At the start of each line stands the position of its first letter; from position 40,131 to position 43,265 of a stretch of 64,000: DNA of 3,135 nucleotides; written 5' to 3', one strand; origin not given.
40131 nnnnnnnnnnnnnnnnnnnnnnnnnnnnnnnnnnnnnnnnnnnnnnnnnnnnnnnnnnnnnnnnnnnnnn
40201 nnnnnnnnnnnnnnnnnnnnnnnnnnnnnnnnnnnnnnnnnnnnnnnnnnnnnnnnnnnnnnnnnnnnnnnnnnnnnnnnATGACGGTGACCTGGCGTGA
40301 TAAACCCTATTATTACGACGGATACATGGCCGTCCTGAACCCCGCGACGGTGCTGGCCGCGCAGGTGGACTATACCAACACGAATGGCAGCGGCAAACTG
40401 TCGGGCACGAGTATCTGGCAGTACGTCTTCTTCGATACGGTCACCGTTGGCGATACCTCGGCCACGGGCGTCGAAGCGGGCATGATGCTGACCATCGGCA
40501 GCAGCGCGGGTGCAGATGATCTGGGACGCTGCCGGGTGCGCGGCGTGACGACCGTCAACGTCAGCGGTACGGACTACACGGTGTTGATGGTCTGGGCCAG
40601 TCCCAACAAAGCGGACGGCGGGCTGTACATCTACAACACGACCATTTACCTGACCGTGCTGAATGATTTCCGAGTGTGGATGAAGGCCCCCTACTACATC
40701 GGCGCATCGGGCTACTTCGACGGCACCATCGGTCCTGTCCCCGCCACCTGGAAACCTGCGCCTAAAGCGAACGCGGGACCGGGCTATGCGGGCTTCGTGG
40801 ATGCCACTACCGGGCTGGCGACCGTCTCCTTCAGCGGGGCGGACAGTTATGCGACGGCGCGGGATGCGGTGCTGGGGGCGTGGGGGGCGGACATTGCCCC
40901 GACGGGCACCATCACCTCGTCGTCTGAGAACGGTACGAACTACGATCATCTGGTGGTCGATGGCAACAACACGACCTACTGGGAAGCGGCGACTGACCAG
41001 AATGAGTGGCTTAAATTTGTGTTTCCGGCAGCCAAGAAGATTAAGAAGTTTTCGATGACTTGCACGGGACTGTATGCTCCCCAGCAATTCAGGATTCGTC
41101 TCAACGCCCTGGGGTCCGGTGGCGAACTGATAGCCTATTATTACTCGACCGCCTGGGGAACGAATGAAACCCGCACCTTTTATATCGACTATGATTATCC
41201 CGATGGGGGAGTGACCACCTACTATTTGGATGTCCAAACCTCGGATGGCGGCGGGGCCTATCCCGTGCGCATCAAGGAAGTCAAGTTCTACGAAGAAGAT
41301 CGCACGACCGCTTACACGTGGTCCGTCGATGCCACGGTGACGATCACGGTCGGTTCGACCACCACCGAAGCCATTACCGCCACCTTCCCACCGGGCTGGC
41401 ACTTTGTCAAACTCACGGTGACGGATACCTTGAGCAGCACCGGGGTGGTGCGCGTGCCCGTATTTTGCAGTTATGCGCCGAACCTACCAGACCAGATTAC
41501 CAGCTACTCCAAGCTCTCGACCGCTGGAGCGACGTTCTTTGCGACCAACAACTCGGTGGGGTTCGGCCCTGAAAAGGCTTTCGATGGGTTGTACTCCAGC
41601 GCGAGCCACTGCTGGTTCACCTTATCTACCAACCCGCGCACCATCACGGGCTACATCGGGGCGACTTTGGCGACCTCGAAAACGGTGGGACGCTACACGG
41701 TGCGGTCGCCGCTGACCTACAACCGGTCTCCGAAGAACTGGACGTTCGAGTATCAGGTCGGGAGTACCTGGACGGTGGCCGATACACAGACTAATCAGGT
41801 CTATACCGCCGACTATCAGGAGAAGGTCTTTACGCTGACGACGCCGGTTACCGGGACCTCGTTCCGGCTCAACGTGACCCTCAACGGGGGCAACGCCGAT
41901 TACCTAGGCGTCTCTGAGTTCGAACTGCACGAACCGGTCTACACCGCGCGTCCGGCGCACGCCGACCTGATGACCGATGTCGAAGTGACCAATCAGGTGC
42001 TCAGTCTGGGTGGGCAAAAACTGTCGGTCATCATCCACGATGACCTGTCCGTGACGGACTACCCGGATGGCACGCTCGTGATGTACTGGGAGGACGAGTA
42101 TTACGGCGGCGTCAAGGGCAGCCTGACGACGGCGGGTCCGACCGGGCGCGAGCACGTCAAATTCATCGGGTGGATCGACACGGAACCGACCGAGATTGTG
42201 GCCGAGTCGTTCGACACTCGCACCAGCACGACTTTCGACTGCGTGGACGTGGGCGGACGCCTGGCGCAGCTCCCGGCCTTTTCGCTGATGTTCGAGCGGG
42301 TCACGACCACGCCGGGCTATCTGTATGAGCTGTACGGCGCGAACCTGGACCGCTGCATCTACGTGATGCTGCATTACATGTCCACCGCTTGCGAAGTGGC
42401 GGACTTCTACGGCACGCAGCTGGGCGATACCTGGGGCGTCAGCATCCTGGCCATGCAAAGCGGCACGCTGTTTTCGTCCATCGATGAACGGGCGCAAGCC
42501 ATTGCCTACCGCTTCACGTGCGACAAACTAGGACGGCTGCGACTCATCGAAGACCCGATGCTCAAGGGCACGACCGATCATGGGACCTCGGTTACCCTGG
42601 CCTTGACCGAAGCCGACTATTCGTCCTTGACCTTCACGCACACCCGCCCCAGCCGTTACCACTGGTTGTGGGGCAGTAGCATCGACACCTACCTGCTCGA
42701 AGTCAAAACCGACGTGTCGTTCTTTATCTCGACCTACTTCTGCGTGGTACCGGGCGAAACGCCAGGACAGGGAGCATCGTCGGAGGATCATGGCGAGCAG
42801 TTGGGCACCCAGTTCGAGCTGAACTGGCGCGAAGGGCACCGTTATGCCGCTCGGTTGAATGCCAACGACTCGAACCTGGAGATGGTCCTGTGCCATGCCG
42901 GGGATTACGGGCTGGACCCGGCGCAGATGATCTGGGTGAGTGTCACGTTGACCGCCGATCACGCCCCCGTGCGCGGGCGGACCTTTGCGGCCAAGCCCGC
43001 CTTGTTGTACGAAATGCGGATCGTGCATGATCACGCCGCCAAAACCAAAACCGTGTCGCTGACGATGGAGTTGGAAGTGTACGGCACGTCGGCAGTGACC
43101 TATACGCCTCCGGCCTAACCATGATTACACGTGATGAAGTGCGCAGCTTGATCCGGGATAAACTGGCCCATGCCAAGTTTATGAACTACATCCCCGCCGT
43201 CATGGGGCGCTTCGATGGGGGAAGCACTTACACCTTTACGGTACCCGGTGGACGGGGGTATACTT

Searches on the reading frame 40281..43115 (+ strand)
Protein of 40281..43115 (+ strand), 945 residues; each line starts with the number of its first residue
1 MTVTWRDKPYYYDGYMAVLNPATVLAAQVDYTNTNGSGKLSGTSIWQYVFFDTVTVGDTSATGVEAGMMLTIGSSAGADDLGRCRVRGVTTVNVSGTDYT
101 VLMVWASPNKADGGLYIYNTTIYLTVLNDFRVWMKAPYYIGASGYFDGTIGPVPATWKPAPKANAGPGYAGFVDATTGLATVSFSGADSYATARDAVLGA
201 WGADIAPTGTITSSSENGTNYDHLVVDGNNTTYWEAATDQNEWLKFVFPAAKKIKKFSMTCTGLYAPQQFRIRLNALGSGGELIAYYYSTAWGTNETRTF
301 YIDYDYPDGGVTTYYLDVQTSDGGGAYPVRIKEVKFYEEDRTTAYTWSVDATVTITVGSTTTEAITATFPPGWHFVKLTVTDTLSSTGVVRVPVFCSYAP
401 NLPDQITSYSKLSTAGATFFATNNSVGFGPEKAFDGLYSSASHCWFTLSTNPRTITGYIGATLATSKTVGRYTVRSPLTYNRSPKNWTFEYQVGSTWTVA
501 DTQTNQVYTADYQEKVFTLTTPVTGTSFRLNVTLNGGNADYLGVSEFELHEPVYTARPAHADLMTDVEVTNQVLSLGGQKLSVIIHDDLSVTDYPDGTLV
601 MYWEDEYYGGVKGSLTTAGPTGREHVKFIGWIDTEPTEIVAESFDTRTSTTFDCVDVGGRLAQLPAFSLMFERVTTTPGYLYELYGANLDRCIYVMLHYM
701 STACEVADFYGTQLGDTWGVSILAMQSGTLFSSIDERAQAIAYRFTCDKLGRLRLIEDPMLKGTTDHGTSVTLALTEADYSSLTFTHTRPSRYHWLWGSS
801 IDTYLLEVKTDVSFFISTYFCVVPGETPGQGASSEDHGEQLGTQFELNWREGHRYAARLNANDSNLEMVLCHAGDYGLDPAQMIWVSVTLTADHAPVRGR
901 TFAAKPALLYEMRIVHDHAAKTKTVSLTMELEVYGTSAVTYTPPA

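Call 3: search_protein_families(library=pfam, proteins=[window:40281-43115:+], max_evalue=0.1)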
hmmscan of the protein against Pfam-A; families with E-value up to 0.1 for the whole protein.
window:40281-43115:+ (945 aa): 2 families
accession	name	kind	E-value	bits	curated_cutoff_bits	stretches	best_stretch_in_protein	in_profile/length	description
PF00754.31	F5_F8_type_C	-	1e-09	39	28.2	2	211-260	2-53/127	F5/8 type C domain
PF22633.2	F5_F8_type_C_2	-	1.6e-09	38.7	27.8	1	225-300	2-81/91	NedA-like, galactose-binding domain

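Call 5: search_protein_families(library=phrogs, proteins=[window:40281-43115:+], max_evalue=0.1)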
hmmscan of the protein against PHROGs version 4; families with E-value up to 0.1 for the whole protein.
window:40281-43115:+ (945 aa): 5 families
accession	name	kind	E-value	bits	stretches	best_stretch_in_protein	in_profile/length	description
phrog_17517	-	tail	6.6e-21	75.5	2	428-550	39-157/227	tail protein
phrog_38477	-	unknown function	1.4e-06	27.8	1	415-578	116-285/674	-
phrog_24906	-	unknown function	0.00044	20.4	1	214-273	24-85/360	-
phrog_22190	-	unknown function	0.0011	19.4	1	493-550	197-254/353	-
phrog_33548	-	unknown function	0.021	14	0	495-575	271-349/721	-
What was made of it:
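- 40281..43118 (+): 945-aa tail-tip protein with F5/8 type C (discoidin) domains. It is the conserved gene directly upstream of the pair in all related loci. Pfam PF00754/PF22633 and phrog_17517 'tail protein' (calls 3, 5).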

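Call 50: search_dna_similar(query=window:40281-43115:+, collection=phages, mode=protein, max_evalue=0.00001, max_rows=15)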
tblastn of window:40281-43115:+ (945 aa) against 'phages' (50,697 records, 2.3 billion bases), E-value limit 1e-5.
No match.
